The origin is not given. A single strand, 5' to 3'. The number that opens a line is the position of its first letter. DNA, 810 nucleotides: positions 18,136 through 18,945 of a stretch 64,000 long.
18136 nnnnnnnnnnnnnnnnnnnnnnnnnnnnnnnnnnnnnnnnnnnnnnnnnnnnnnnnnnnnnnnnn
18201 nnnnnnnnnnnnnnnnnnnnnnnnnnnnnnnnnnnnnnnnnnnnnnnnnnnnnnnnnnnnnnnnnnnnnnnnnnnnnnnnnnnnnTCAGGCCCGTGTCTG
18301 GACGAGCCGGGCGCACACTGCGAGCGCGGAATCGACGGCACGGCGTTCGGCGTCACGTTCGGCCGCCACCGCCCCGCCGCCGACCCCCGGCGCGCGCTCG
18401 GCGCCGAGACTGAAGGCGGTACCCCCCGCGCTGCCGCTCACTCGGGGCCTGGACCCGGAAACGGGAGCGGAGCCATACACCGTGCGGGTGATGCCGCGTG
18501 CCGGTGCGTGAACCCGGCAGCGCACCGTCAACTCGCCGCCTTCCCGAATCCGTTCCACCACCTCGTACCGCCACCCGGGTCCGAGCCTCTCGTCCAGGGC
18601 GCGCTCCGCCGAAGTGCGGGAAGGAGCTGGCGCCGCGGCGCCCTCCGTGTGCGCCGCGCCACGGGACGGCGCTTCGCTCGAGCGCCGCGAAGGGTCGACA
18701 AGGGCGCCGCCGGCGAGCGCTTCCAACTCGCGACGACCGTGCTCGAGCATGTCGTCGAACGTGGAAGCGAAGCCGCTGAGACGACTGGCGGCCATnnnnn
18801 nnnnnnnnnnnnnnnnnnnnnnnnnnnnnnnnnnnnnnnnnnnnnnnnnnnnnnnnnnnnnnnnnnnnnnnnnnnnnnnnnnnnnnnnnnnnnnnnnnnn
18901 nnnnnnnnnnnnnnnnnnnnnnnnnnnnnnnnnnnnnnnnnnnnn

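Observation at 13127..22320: Nine-gene minus-strand operon whose gene content matches the ATP-dependent N-methylhydantoin-to-sarcosine route of creatinine degradation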

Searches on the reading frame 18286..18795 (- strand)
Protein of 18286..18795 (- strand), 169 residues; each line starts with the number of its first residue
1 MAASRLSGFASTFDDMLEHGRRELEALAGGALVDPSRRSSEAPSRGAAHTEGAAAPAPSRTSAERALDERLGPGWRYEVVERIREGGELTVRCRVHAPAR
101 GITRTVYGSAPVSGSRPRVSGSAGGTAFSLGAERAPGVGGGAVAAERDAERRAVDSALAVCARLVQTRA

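Call 4: search_protein_families(library=pfam, proteins=[window:18286-18795:-], max_evalue=0.01)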
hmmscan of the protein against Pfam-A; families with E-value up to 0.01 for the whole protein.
window:18286-18795:- (169 aa): 0 families

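Call 7: search_protein_families(library=ncbifam, proteins=[window:18286-18795:-], max_evalue=0.001)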
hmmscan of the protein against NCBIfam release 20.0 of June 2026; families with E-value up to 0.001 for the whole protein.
window:18286-18795:- (169 aa): 0 families

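Call 13: find_homologous_proteins(query=window:18286-18795:-, max_evalue=0.01)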
Query window:18286-18795:- (169 aa): 39 proteins with E <= 0.01 among 2918 candidates.
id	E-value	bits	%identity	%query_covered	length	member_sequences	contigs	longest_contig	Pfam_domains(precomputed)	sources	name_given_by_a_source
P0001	8.3e-98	343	100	100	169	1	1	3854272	-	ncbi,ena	-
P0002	1.0e-63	232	71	98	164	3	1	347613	-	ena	-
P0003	1.4e-63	232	71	98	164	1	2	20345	-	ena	-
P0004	1.2e-60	222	68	90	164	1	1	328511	-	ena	-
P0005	4.6e-60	220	67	90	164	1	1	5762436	-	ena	-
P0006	2.3e-59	218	68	98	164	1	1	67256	-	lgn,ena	-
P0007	3.9e-59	217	68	98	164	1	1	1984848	-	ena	-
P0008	4.8e-59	217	70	98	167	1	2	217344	-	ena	-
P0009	6.3e-59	217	67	98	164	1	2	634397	-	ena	-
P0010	9.8e-59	216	67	98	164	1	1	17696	-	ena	-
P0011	2.0e-58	215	68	98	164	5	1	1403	-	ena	-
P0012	2.5e-58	215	67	98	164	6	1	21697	-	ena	-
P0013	4.3e-58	214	68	98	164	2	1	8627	-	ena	-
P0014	1.0e-57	213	67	98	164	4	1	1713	-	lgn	-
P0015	2.1e-57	212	66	98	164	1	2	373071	-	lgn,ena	-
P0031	2.1e-50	189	62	98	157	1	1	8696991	-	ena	-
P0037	4.1e-36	142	52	98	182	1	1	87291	-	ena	-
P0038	8.1e-32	128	54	66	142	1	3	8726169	-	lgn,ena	-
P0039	1.3e-25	108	42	98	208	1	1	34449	-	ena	-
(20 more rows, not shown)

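Call 14: find_encoding_contigs(protein=P0001, flank=10000, max_places=3)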
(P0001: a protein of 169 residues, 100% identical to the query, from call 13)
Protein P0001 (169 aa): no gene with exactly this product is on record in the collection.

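Call 15: find_encoding_contigs(protein=P0039, flank=10000, max_places=3)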
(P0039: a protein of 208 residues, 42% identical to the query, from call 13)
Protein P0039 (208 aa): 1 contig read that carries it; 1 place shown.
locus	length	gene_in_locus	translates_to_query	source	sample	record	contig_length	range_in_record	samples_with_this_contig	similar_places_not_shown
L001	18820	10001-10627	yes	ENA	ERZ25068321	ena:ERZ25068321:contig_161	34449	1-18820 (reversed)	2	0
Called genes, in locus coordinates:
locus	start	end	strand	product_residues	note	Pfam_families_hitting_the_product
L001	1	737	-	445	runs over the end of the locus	PF00512:HisKA, PF02518:HATPase_c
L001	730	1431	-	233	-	PF00072:Response_reg, PF00486:Trans_reg_C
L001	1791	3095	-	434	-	PF00205:TPP_enzyme_M, PF02775:TPP_enzyme_C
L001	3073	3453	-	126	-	PF02776:TPP_enzyme_N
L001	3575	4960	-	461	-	-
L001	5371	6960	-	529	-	PF00089:Trypsin, PF13365:Trypsin_2, PF13180:PDZ_2 (weak)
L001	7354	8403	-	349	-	PF02492:cobW, PF07683:CobW_C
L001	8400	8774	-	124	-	-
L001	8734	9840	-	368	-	PF01522:Polysacc_deac_1, PF10096:DUF2334 (weak)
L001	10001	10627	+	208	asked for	-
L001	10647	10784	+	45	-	PF00578:AhpC-TSA (weak)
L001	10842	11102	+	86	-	PF00578:AhpC-TSA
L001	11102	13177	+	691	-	PF05378:Hydant_A_N, PF01968:Hydantoinase_A, PF19278:Hydant_A_C (weak)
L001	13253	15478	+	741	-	PF02538:Hydantoinase_B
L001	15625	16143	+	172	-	-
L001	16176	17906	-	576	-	PF00743:FMO-like, PF07992:Pyr_redox_2, PF13450:NAD_binding_8 (weak), PF13738:Pyr_redox_3, PF13434:Lys_Orn_oxgnase (weak)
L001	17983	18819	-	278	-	?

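Call 16: find_encoding_contigs(protein=P0038, flank=10000, max_places=3)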
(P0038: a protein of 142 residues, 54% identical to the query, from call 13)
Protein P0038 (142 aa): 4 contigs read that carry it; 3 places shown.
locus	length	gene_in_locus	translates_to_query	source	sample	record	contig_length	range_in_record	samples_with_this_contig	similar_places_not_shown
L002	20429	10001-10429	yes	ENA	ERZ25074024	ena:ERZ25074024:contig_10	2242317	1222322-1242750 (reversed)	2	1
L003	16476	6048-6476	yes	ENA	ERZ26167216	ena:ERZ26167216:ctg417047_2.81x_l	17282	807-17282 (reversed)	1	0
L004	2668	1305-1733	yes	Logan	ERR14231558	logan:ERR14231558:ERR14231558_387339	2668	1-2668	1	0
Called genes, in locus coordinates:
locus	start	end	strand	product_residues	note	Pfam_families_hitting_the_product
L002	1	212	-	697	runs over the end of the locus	PF02538:Hydantoinase_B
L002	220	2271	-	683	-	PF05378:Hydant_A_N, PF01968:Hydantoinase_A, PF19278:Hydant_A_C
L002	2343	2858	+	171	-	-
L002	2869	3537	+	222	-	PF00857:Isochorismatase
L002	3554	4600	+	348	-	-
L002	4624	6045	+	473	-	PF01425:Amidase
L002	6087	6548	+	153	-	-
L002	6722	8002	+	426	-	PF13416:SBP_bac_8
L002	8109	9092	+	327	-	-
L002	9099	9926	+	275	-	PF00528:BPD_transp_1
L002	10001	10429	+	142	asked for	-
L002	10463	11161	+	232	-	PF00857:Isochorismatase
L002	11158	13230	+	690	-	PF05378:Hydant_A_N, PF01968:Hydantoinase_A, PF19278:Hydant_A_C (weak)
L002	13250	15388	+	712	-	PF02538:Hydantoinase_B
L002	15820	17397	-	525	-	PF00890:FAD_binding_2, PF01266:DAO (faint)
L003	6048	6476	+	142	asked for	-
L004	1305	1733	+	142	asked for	-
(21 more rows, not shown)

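Call 17: find_encoding_contigs(protein=P0031, flank=10000, max_places=2)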
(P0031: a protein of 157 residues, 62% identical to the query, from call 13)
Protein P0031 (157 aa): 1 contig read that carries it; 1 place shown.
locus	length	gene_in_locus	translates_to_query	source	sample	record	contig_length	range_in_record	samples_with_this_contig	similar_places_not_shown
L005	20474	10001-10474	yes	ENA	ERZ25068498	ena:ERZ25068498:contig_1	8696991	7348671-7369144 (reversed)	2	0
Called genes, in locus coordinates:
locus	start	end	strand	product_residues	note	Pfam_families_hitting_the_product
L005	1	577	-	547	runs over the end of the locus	PF12161:HsdM_N, PF02384:N6_Mtase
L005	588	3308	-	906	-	PF00717:Peptidase_S24 (weak), PF04313:HSDR_N, PF13588:HSDR_N_2, PF00270:DEAD, PF04851:ResIII, PF18766:SWI2_SNF2, PF08463:EcoEI_R_C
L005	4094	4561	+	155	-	PF00378:ECH_1, PF16113:ECH_2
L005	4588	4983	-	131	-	PF15919:HicB_lk_antitox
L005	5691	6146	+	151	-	PF02661:Fic (weak)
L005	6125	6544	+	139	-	-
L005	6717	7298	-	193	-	PF05685:Uma2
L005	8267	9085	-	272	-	PF05345:He_PIG (weak)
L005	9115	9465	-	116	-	-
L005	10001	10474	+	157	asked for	-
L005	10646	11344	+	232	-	PF00857:Isochorismatase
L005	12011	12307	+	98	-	-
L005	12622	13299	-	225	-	-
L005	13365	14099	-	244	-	PF13358:DDE_3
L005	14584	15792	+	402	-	PF07592:DDE_Tnp_ISAZ013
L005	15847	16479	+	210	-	-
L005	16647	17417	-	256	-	PF07804:HipA_C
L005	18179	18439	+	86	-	PF13560:HTH_31 (weak), PF01381:HTH_3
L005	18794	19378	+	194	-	PF05721:PhyH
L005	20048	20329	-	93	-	PF10387:DUF2442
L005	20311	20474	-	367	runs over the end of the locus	PF00717:Peptidase_S24 (weak)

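Call 18: find_encoding_contigs(protein=P0037, flank=10000, max_places=2)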
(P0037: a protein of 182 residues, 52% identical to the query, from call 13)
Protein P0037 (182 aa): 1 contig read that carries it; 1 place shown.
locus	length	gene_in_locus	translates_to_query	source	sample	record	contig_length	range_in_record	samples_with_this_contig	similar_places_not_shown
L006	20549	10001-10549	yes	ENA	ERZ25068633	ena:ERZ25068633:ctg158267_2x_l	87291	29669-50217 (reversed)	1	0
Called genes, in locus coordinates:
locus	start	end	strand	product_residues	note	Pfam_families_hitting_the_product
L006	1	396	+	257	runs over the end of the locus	PF03372:Exo_endo_phos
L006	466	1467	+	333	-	-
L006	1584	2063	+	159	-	PF13279:4HBT_2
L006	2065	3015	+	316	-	-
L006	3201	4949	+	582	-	PF01019:G_glu_transpept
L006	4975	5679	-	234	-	PF00702:Hydrolase, PF13419:HAD_2, PF13242:Hydrolase_like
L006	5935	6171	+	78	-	-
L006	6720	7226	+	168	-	PF14525:AraC_binding_2 (weak), PF02311:AraC_binding, PF07883:Cupin_2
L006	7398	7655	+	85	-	PF03693:ParD_antitoxin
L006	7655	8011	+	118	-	PF05016:ParE_toxin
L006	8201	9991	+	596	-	PF00296:Bac_luciferase, PF00857:Isochorismatase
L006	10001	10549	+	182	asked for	-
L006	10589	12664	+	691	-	PF05378:Hydant_A_N, PF01968:Hydantoinase_A, PF19278:Hydant_A_C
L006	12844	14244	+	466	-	PF02538:Hydantoinase_B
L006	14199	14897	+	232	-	-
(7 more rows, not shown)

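Call 27: find_related_loci(query=A2, collection=genome_contigs, flank=10000)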
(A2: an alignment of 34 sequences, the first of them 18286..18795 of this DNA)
Query A2 (169 aa) in genome_contigs; peptide patterns used: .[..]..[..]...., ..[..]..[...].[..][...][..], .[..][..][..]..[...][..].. (x = any residue, [..] = any of these).
599 stretches matched a pattern (row limit reached: there are more); 4 encode a relative of the query (tblastn E <= 1e-3); 4 distinct loci.
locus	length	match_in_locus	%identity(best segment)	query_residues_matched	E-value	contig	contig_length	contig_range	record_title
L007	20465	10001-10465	63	1-156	2e-53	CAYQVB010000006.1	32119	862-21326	MAG TPA_asm: uncultured Ectothiorhodospiraceae bacterium isolate SRP338948_co1_143 genome assembly, contig: k141_142373,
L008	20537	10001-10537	48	1-156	4e-39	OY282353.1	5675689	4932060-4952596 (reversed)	MAG: uncultured Gammaproteobacteria bacterium genome assembly, chromosome: 1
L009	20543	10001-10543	45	1-156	1e-34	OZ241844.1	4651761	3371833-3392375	MAG: Gammaproteobacteria bacterium isolate b2f91a66-62b5-4ede-8c01-8c7eaef895eb genome assembly, chromosome: 1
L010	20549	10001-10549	47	1-156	9e-38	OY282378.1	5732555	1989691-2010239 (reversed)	MAG: uncultured Gammaproteobacteria bacterium genome assembly, chromosome: 1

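Call 29: predict_structure(alignment_id=A2)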
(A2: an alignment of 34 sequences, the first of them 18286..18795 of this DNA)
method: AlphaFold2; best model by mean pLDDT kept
length: 169 residues; sequences in the alignment: 34
mean_pLDDT: 74.2   pTM: 0.53
mean pLDDT of the five models: 74.2, 72.9, 72.3, 70.5, 69.1
residues with pLDDT >= 90: 68; 70-90: 38; 50-70: 27; < 50: 36
segments of 3 or more residues with pLDDT < 50: 30-56, 132-138
pLDDT, mean of each block of 10 residues (from residue 1): 56 81 73 38 36 49 92 94 93 96 96 67 69 49 87 96 90
secondary structure, 60 per line:
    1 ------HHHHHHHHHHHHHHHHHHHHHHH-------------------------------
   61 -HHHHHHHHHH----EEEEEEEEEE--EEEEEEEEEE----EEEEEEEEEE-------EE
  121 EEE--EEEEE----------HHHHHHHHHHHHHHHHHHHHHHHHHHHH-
elements in order: H7-29 H62-71 E76-85 E88-97 E102-111 E119-123 E126-130 H141-168

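Call 58: search_protein_representatives(alignment_id=A2)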
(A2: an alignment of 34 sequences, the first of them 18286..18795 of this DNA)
Query: 34 sequences, 164 profile positions. Proteins with E-value up to 0.001 (for the whole library): 146; up to 1e-10: 107; up to 1e-30: 13. The best 146 are listed.
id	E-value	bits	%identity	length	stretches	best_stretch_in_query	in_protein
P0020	7.3e-74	263.5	-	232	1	1-164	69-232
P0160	3.4e-67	241.8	-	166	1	1-164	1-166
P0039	1.7e-52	194.0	-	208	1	1-164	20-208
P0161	2.2e-49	183.9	-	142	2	1-111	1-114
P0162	3.0e-49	183.5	-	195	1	2-164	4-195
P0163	2.2e-39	151.4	-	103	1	67-164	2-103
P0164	2.2e-38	148.2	-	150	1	1-105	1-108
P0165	6.9e-38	146.5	-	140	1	16-164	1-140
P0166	4.5e-35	137.4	-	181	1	1-163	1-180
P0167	1.7e-33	132.2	-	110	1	1-97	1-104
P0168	7.6e-33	130.1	-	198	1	1-164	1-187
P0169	8.5e-33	130.0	-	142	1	1-131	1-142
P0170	2.3e-32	128.6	-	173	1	1-164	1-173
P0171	1.5e-29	119.4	-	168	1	1-164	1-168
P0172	1.6e-27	112.8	-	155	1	7-164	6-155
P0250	8.4e-13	64.9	-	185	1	1-162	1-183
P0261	3.5e-11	59.7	-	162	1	1-164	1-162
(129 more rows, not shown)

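Call 61: find_encoding_contigs(protein=P0250, flank=8000, max_places=3)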
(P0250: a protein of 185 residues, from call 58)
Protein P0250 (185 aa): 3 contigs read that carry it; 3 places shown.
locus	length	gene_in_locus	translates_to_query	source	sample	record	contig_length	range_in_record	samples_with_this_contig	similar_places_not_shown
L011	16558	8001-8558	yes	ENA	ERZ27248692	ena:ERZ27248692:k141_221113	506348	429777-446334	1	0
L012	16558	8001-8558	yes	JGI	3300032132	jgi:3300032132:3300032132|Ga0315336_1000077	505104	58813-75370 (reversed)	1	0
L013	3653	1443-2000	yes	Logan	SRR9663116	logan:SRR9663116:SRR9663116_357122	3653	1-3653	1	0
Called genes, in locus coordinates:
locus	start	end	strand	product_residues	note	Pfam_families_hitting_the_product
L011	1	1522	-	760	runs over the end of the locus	PF02538:Hydantoinase_B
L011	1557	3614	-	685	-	PF05378:Hydant_A_N, PF01968:Hydantoinase_A, PF19278:Hydant_A_C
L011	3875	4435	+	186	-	-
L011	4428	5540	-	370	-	PF02492:cobW, PF07683:CobW_C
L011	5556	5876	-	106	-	-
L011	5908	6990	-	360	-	PF01522:Polysacc_deac_1, PF10096:DUF2334 (weak)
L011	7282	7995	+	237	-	PF00857:Isochorismatase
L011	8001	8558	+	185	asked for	-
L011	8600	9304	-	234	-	PF00857:Isochorismatase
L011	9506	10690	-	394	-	PF13433:Peripla_BP_5, PF13458:Peripla_BP_6, PF01094:ANF_receptor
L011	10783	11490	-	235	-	PF00005:ABC_tran, PF13304:AAA_21 (faint)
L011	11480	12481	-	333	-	PF00005:ABC_tran, PF13304:AAA_21 (faint), PF12399:BCA_ABC_TP_C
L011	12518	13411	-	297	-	PF02653:BPD_transp_2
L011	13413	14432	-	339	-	PF02653:BPD_transp_2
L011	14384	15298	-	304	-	-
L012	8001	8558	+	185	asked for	-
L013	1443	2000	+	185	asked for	-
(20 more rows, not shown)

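Call 63: find_encoding_contigs(protein=P0250, flank=10000, max_places=1)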
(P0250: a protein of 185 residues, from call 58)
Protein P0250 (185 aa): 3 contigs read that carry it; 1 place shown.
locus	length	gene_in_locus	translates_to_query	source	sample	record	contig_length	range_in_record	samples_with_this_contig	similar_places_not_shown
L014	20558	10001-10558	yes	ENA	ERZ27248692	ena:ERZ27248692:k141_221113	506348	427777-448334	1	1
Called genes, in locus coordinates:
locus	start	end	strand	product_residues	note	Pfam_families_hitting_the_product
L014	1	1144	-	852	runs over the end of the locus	PF01145:Band_7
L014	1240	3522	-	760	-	PF02538:Hydantoinase_B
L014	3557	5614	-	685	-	PF05378:Hydant_A_N, PF01968:Hydantoinase_A, PF19278:Hydant_A_C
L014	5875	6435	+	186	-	-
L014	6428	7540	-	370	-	PF02492:cobW, PF07683:CobW_C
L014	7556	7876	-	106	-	-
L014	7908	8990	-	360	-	PF01522:Polysacc_deac_1, PF10096:DUF2334 (weak)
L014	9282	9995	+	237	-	PF00857:Isochorismatase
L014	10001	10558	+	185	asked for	-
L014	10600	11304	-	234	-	PF00857:Isochorismatase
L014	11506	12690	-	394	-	PF13433:Peripla_BP_5, PF13458:Peripla_BP_6, PF01094:ANF_receptor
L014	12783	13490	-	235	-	PF00005:ABC_tran, PF13304:AAA_21 (faint)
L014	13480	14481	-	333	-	PF00005:ABC_tran, PF13304:AAA_21 (faint), PF12399:BCA_ABC_TP_C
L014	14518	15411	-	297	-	PF02653:BPD_transp_2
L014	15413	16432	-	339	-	PF02653:BPD_transp_2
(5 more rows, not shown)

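Call 64: find_encoding_contigs(protein=P0261, flank=10000, max_places=2)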
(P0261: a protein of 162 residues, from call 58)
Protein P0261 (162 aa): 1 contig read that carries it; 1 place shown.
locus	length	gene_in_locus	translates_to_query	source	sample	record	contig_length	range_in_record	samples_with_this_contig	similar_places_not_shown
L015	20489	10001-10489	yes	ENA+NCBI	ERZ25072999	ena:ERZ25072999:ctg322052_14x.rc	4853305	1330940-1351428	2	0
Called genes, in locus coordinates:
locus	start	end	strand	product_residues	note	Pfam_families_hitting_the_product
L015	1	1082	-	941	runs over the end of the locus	PF01145:Band_7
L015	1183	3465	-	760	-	PF02538:Hydantoinase_B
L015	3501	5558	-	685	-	PF05378:Hydant_A_N, PF01968:Hydantoinase_A, PF19278:Hydant_A_C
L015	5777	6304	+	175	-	-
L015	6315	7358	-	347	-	PF02492:cobW, PF07683:CobW_C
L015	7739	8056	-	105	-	-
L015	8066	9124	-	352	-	PF01522:Polysacc_deac_1, PF10096:DUF2334 (weak)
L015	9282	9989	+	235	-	PF00857:Isochorismatase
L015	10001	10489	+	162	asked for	-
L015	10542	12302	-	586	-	PF00732:GMC_oxred_N, PF05199:GMC_oxred_C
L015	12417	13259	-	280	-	PF13618:Gluconate_2-dh3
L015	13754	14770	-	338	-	PF00174:Oxidored_molyb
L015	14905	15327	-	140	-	-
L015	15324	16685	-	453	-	PF00072:Response_reg, PF00158:Sigma54_activat, PF01078:Mg_chelatase (faint), PF14532:Sigma54_activ_2, PF07724:AAA_2, PF07728:AAA_5, PF25601:AAA_lid_14, PF02954:HTH_8 (weak), +1 more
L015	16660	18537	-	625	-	PF00672:HAMP, PF00989:PAS (weak), PF08448:PAS_4, PF13188:PAS_8 (weak), PF00512:HisKA, PF02518:HATPase_c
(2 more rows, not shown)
